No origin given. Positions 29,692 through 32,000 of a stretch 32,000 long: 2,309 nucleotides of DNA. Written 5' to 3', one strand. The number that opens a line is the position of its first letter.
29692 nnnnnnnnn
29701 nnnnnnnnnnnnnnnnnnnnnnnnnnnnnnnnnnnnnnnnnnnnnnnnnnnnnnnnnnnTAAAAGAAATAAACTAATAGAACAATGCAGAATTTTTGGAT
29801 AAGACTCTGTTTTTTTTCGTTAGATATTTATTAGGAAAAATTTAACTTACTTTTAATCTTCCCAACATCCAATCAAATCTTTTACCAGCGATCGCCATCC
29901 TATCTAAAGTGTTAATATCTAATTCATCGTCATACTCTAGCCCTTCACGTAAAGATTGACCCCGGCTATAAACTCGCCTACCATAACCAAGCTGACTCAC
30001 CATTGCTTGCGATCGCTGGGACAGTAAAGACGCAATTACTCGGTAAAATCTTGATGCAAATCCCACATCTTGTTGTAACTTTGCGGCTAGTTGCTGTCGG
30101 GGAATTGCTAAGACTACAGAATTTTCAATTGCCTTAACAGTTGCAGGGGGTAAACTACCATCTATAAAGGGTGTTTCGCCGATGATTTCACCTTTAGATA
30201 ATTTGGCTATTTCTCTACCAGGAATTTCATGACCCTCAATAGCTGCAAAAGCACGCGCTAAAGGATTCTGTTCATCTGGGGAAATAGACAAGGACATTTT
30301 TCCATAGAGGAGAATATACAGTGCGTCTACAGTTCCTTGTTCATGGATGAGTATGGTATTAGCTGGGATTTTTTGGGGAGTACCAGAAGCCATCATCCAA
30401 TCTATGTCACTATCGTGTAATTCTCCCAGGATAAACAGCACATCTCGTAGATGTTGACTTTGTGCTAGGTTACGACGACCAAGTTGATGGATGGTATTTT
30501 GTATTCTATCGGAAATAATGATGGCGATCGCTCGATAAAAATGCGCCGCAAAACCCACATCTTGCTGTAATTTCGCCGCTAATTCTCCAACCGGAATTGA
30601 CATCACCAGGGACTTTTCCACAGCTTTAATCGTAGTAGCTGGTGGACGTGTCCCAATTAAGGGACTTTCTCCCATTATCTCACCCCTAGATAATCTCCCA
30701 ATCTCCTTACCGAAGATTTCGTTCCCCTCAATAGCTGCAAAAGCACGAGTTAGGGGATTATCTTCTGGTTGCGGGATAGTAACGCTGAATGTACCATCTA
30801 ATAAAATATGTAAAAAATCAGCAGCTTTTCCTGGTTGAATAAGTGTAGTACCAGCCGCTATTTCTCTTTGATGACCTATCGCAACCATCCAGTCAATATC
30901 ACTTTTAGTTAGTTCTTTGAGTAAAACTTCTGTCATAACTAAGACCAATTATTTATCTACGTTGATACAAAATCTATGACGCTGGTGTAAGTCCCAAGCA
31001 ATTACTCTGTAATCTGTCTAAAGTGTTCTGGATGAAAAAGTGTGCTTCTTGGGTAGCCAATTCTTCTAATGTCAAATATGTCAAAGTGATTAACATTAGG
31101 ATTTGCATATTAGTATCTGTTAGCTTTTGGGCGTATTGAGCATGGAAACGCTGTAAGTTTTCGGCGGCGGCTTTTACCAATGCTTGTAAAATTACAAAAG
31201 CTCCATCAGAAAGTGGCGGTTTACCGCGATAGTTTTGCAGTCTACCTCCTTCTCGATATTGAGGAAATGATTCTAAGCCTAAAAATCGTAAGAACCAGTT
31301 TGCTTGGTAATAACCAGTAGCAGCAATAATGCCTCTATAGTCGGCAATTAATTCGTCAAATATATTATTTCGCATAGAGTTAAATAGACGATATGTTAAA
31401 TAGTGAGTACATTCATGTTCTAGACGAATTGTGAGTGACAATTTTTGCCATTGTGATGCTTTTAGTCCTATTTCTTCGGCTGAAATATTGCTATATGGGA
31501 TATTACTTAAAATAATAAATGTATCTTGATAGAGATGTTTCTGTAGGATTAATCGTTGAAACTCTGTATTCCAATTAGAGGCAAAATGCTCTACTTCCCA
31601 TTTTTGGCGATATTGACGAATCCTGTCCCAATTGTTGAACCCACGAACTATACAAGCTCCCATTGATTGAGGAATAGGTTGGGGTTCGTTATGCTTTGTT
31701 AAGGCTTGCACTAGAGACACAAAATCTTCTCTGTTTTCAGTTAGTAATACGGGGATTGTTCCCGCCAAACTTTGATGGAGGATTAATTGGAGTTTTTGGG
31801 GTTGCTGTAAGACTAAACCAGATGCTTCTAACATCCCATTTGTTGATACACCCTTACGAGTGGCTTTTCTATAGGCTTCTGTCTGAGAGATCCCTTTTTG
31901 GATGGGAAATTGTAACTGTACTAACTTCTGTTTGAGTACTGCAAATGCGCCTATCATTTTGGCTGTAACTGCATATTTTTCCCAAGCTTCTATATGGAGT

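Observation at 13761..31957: Hybrid NHLP/Nif11 RiPP cluster combining three unrelated maturase classes with a complete dedicated exporter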

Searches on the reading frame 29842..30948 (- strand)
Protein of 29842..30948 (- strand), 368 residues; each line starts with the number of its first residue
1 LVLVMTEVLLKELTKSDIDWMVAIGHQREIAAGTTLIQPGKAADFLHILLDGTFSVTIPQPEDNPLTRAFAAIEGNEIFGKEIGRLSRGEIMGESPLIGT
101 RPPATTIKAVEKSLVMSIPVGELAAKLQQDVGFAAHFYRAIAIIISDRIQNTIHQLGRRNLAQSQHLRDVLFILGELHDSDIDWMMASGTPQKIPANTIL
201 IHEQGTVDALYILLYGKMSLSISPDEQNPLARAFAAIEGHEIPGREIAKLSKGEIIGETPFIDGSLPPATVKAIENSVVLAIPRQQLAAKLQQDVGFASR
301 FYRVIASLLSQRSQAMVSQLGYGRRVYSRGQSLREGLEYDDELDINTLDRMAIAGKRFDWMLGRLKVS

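Call 5: search_protein_families(library=ncbifam, proteins=[window:29842-30948:-], max_evalue=0.01)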
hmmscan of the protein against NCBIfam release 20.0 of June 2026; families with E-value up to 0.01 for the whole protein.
window:29842-30948:- (368 aa): 6 families
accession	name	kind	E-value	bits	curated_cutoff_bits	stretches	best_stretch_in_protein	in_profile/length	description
TIGR03896.1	cyc_nuc_ocin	subfamily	5.4e-159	528.7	161.05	1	18-365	1-317/317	bacteriocin-type transport-associated protein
NF006901.0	PRK09392.1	equivalog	6.8e-14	51.7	211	2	167-225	9-66/236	transcriptional activator FtrB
NF008732.0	PRK11753.1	equivalog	6.8e-10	38.8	266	1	10-70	8-68/214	cAMP-activated global transcriptional regulator CRP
NF007707.0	PRK10402.1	subfamily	1.3e-08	34.7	180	1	252-319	79-142/226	transcriptional regulator YeiL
NF050815.1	TransActFtrBCaul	equivalog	6.1e-06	25.7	300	0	179-300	22-127/251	transcriptional activator FtrB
NF041163.2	encap_f2b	equivalog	1.2e-05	24.7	400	0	17-139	87-195/450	family 2B encapsulin nanocompartment shell protein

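Call 6: search_protein_families(library=pfam, proteins=[window:29842-30948:-], max_evalue=0.1)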
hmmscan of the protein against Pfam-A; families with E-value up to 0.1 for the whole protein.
window:29842-30948:- (368 aa): 1 family
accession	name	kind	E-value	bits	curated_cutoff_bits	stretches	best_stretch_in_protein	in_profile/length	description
PF00027.35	cNMP_binding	-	7.1e-26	90.5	27.5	2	192-294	2-89/89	Cyclic nucleotide-binding domain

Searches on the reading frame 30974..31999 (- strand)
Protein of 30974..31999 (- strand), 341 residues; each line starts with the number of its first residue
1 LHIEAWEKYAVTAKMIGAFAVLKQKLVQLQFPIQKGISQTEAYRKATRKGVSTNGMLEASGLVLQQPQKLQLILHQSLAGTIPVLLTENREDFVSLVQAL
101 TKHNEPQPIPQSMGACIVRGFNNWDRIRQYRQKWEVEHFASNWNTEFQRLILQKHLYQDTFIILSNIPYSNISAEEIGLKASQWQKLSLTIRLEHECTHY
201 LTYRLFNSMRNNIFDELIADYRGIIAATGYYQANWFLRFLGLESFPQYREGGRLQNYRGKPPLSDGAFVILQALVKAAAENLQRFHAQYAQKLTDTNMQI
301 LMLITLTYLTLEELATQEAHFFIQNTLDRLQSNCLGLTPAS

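Call 5: search_protein_families(library=ncbifam, proteins=[window:30974-31957:-], max_evalue=0.01)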
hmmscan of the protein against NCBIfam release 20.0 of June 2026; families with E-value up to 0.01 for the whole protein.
window:30974-31957:- (327 aa): 0 families

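Call 6: search_protein_families(library=pfam, proteins=[window:30974-31957:-], max_evalue=0.1)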
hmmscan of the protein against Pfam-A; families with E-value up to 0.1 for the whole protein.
window:30974-31957:- (327 aa): 1 family
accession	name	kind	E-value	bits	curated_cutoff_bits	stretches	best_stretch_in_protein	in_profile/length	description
PF22541.2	DUF7005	-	2e-154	514.3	27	1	2-303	56-360/361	Family of unknown function (DUF7005)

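Call 71: predict_structure(protein=window:30974-31999:-)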
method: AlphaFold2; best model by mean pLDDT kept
length: 341 residues; sequences in the alignment: 1
mean_pLDDT: 33.5   pTM: 0.19
mean pLDDT of the five models: 33.5, 30.8, 30.7, 30.0, 28.4
residues with pLDDT >= 90: 0; 70-90: 0; 50-70: 0; < 50: 341
segments of 3 or more residues with pLDDT < 50: 1-341
pLDDT, mean of each block of 10 residues (from residue 1): 27 29 31 32 38 35 34 32 36 38 31 30 32 26 32 31 30 33 31 29 28 33 31 37 35 30 30 38 39 39 39 38 45 39 28
secondary structure, 60 per line:
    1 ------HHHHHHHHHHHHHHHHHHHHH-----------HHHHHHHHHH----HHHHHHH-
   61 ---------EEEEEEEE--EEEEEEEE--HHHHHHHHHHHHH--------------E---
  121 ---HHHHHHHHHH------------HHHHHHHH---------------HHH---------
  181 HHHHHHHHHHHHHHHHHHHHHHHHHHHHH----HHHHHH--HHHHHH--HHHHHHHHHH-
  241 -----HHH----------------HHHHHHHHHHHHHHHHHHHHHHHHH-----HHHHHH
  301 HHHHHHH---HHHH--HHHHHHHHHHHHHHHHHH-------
elements in order: H7-27 H39-48 H53-59 E70-77 E80-87 H90-102 H124-133 H146-153 H181-209 H214-219 H222-227 H230-239 H265-289 H295-307 H311-314 H317-334
